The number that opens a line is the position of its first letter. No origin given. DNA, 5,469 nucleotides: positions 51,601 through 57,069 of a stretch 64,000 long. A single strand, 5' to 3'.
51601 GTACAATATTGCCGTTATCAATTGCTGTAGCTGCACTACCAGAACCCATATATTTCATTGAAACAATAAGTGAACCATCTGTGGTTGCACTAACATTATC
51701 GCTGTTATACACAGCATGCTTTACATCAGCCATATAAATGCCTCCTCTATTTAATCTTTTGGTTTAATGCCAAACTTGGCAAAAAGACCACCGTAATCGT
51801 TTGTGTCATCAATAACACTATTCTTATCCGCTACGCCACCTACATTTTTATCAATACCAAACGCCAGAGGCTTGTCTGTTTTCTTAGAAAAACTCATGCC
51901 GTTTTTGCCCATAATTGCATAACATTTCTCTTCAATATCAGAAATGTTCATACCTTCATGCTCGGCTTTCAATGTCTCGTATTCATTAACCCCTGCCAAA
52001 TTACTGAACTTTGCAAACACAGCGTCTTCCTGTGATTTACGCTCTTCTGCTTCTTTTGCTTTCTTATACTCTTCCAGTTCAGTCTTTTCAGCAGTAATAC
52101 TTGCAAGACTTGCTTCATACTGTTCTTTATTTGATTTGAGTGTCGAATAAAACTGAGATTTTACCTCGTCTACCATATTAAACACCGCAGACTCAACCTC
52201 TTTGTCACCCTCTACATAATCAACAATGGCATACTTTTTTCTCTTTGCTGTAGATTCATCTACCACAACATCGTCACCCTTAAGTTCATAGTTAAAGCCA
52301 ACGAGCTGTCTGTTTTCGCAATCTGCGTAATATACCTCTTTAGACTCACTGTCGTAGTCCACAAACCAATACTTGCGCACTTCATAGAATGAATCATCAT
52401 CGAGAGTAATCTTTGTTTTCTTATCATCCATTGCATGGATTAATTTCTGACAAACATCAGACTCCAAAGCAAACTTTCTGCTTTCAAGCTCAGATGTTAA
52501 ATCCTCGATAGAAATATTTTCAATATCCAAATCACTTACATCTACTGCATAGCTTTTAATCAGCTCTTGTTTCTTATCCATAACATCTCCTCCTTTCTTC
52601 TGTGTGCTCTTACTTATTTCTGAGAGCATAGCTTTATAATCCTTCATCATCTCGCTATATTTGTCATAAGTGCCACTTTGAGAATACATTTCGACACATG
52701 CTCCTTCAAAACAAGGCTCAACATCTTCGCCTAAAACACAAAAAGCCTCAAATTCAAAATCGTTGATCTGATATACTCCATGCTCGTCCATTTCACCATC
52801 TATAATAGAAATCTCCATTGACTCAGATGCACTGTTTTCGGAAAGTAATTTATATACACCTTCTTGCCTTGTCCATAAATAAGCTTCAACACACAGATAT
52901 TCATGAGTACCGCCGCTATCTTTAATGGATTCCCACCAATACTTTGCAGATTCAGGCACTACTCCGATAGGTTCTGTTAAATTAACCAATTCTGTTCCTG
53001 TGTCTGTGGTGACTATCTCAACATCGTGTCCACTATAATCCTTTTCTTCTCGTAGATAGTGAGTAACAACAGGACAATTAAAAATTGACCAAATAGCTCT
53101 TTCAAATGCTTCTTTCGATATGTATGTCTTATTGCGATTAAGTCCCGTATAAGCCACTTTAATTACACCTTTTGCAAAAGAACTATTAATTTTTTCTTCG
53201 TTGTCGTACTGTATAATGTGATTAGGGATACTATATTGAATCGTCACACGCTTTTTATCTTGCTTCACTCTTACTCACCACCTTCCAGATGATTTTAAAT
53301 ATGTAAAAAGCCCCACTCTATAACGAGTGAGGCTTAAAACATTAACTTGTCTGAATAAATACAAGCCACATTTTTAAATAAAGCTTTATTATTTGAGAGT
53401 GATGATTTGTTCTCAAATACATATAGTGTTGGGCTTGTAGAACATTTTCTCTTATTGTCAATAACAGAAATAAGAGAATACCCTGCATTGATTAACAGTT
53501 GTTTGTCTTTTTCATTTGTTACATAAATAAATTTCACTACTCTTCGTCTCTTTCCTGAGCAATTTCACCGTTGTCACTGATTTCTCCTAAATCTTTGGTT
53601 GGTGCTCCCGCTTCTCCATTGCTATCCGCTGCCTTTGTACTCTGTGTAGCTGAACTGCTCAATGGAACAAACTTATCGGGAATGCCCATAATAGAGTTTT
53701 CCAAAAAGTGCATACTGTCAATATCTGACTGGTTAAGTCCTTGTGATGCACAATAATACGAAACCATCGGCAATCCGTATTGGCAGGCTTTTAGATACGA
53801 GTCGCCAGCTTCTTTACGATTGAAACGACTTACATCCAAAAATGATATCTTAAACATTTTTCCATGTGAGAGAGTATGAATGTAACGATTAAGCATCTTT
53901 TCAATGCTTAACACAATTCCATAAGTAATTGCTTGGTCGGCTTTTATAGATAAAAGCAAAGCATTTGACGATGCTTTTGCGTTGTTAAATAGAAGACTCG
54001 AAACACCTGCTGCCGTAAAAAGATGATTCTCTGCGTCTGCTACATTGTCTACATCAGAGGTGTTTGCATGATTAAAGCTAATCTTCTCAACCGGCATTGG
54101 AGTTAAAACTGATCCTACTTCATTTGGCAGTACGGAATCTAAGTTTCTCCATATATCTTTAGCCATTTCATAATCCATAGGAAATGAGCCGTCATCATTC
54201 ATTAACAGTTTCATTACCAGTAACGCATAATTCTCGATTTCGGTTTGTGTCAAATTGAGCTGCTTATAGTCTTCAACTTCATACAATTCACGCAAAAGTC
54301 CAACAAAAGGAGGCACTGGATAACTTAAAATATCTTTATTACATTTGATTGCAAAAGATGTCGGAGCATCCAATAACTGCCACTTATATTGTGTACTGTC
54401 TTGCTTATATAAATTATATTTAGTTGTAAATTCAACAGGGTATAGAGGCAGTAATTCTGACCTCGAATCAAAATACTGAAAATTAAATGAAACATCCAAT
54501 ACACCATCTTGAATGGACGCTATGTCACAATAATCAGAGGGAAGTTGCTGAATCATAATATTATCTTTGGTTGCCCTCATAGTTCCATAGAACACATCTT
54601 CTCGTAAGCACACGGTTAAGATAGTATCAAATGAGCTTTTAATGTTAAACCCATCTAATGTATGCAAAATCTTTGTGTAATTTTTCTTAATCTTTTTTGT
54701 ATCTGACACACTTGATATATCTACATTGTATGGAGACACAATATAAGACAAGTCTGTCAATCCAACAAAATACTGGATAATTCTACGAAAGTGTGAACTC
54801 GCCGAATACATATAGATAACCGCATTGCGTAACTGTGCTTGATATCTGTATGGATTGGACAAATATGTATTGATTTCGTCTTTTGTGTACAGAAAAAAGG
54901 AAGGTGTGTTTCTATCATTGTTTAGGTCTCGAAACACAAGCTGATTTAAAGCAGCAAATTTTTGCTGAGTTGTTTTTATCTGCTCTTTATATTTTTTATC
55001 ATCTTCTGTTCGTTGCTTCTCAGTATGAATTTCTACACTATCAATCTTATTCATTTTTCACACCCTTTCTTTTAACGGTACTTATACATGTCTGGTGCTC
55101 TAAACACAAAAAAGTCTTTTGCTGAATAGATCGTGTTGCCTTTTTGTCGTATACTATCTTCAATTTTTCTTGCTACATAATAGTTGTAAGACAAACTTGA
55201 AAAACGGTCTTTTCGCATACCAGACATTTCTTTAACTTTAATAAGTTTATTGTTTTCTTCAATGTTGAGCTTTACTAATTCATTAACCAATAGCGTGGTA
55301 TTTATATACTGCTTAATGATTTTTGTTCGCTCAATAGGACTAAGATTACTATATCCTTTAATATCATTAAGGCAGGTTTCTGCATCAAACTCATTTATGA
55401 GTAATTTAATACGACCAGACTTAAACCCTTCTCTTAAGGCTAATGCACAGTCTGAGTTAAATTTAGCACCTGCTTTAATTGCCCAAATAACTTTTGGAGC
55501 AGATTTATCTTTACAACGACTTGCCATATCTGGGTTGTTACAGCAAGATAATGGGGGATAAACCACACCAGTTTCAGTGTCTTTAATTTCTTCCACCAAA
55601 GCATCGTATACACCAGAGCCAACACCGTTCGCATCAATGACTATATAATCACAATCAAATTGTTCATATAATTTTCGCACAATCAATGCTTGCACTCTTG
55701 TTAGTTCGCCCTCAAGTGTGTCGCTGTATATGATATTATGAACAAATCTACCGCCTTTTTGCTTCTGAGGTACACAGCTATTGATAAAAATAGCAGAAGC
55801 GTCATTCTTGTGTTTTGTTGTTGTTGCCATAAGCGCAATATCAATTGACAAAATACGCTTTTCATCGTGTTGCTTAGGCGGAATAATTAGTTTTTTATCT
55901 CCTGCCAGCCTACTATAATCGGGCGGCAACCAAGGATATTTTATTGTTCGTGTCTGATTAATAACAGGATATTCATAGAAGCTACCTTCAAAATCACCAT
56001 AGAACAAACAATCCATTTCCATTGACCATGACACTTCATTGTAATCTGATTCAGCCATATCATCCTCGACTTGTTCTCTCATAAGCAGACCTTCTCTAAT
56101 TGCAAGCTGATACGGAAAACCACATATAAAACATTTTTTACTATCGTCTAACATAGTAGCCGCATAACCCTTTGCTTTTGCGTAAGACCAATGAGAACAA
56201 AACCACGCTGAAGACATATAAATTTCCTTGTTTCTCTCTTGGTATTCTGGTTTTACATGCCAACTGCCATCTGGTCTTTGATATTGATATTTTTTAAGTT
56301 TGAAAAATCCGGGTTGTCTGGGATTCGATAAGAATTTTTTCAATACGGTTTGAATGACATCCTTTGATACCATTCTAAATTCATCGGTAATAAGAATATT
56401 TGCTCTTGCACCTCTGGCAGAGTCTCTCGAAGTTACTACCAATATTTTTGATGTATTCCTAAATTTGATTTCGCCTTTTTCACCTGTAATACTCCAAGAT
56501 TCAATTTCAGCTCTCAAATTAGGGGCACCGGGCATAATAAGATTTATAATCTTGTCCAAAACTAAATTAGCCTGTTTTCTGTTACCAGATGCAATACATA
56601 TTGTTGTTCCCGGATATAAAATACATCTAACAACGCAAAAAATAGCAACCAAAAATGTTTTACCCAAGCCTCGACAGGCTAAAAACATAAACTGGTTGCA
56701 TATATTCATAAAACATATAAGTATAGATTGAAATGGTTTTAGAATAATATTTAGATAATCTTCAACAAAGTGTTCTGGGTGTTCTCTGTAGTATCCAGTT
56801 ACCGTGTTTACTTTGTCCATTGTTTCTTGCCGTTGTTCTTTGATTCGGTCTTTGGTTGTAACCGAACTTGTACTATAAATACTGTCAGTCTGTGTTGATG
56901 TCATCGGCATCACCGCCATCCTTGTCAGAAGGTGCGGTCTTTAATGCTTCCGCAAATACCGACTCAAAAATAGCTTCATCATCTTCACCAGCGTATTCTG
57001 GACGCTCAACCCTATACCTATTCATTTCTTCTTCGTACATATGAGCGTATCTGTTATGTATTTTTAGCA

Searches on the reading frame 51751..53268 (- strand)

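Call 70: search_protein_families(library=phrogs, proteins=[window:51751-53268:-], max_evalue=0.00001)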
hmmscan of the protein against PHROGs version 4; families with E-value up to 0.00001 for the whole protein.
window:51751-53268:- (505 aa): 1 family
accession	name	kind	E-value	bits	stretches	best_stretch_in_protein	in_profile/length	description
phrog_3313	-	unknown function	3.9e-68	231.7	1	13-465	8-445/480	-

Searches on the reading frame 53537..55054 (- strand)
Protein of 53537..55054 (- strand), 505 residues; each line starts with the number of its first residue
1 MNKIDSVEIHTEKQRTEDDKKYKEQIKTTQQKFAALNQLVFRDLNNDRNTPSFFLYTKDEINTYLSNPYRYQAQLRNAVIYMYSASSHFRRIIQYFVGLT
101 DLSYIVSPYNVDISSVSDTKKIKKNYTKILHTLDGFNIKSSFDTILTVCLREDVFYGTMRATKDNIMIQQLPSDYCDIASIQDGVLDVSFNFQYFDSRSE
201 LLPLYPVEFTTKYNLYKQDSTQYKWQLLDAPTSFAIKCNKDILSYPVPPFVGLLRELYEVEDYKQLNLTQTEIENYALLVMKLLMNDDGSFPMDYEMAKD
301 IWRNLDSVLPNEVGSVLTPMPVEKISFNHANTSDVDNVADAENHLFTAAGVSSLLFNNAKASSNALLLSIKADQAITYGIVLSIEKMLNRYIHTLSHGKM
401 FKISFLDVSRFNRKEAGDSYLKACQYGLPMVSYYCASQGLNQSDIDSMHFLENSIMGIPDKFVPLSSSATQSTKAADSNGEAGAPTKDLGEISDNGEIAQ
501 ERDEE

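Call 70: search_protein_families(library=phrogs, proteins=[window:53537-55054:-], max_evalue=0.00001)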
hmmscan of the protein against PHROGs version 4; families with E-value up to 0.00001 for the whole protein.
window:53537-55054:- (505 aa): 1 family
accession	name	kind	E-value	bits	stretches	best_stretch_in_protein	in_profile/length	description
phrog_2739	-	head and packaging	4.7e-108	363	1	17-504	5-497/501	portal protein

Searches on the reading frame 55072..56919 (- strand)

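Call 70: search_protein_families(library=phrogs, proteins=[window:55072-56919:-], max_evalue=0.00001)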
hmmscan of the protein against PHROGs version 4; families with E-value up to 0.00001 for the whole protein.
window:55072-56919:- (615 aa): 9 families
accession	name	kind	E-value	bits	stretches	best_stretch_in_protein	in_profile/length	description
phrog_26582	-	unknown function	2.4e-50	172.8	1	258-596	14-347/363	-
phrog_15503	-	unknown function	3.1e-46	158.8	1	14-243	21-243/245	-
phrog_24618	-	unknown function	8.7e-46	157.4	1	387-596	7-221/230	-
phrog_2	-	head and packaging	9.3e-18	65.3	1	34-549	250-563/807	terminase large subunit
phrog_5989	-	head and packaging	4.4e-14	53.4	1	45-186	118-265/347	terminase large subunit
phrog_38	-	head and packaging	1.9e-11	44.4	1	63-179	293-409/760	terminase large subunit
phrog_7579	-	head and packaging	1.8e-08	34.9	1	78-192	21-130/239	terminase large subunit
phrog_9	-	head and packaging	2.5e-08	34.2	1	49-191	189-340/812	terminase large subunit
phrog_5909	-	head and packaging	6.7e-06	26.4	0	370-456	116-197/285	terminase large subunit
